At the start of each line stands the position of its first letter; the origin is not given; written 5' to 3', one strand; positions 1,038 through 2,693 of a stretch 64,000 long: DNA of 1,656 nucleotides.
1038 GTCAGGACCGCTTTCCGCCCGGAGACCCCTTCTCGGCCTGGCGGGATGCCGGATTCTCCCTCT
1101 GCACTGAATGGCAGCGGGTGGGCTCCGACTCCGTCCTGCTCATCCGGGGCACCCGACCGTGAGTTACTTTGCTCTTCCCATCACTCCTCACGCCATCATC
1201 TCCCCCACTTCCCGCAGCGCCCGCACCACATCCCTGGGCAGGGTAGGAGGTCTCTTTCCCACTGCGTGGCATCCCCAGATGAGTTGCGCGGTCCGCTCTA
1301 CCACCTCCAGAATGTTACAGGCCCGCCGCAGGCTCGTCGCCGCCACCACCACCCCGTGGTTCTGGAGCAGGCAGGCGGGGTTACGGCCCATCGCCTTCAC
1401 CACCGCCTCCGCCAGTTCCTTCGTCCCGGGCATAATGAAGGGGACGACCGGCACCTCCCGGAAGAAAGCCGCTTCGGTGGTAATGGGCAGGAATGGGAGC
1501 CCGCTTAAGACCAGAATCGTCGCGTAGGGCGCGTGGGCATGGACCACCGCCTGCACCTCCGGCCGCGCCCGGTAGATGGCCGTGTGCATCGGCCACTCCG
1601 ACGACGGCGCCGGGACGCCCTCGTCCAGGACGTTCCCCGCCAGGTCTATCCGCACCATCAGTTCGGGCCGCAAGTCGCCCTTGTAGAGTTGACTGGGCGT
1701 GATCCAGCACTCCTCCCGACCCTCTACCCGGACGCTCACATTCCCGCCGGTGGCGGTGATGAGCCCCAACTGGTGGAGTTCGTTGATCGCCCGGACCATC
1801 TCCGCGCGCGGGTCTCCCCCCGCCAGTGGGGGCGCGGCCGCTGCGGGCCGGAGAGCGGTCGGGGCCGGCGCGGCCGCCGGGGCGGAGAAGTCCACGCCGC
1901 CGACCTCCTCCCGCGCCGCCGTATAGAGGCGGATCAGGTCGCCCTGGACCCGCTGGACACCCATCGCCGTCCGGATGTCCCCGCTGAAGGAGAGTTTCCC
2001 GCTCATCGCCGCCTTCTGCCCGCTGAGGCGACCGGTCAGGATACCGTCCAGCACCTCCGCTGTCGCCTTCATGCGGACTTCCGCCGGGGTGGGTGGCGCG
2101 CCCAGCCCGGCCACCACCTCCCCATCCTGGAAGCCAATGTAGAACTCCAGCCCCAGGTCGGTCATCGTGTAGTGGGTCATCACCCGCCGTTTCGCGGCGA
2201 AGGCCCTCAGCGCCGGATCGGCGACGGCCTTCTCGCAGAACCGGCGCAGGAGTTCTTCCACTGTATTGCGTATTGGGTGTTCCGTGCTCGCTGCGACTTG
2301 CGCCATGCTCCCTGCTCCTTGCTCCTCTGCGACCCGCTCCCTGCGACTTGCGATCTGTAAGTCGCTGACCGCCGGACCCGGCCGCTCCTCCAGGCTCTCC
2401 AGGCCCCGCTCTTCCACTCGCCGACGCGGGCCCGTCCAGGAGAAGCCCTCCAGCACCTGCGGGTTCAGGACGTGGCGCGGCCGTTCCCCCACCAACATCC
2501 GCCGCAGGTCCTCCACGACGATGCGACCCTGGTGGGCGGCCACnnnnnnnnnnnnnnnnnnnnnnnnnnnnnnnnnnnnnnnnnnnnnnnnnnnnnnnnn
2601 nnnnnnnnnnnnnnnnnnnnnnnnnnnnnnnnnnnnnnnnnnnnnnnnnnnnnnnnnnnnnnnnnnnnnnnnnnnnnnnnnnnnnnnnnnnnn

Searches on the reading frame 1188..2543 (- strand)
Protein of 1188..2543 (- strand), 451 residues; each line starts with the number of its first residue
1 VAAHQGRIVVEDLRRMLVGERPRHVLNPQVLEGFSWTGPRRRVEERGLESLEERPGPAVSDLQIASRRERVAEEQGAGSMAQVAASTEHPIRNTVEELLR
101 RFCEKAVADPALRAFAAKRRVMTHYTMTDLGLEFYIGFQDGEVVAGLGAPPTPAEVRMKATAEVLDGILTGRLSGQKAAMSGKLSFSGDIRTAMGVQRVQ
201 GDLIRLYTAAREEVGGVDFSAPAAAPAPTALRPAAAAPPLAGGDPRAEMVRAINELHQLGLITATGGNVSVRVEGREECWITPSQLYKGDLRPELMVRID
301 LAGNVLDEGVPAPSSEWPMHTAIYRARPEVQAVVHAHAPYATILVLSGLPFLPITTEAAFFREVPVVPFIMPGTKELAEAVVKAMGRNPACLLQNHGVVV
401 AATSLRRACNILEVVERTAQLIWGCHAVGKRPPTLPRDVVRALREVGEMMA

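Call 10: search_protein_families(library=pfam, proteins=[window:1188-2543:-], max_evalue=0.00001)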
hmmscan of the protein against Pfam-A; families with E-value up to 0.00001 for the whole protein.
window:1188-2543:- (451 aa): 2 families
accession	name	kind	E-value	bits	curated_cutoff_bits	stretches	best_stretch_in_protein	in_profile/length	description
PF00596.27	Aldolase_II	-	1.2e-52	178.9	22.2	1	248-421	2-181/183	Class II Aldolase and Adducin N-terminal domain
PF02036.22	SCP2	-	2.3e-12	47.6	21.3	1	97-199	3-99/101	SCP-2 sterol transfer family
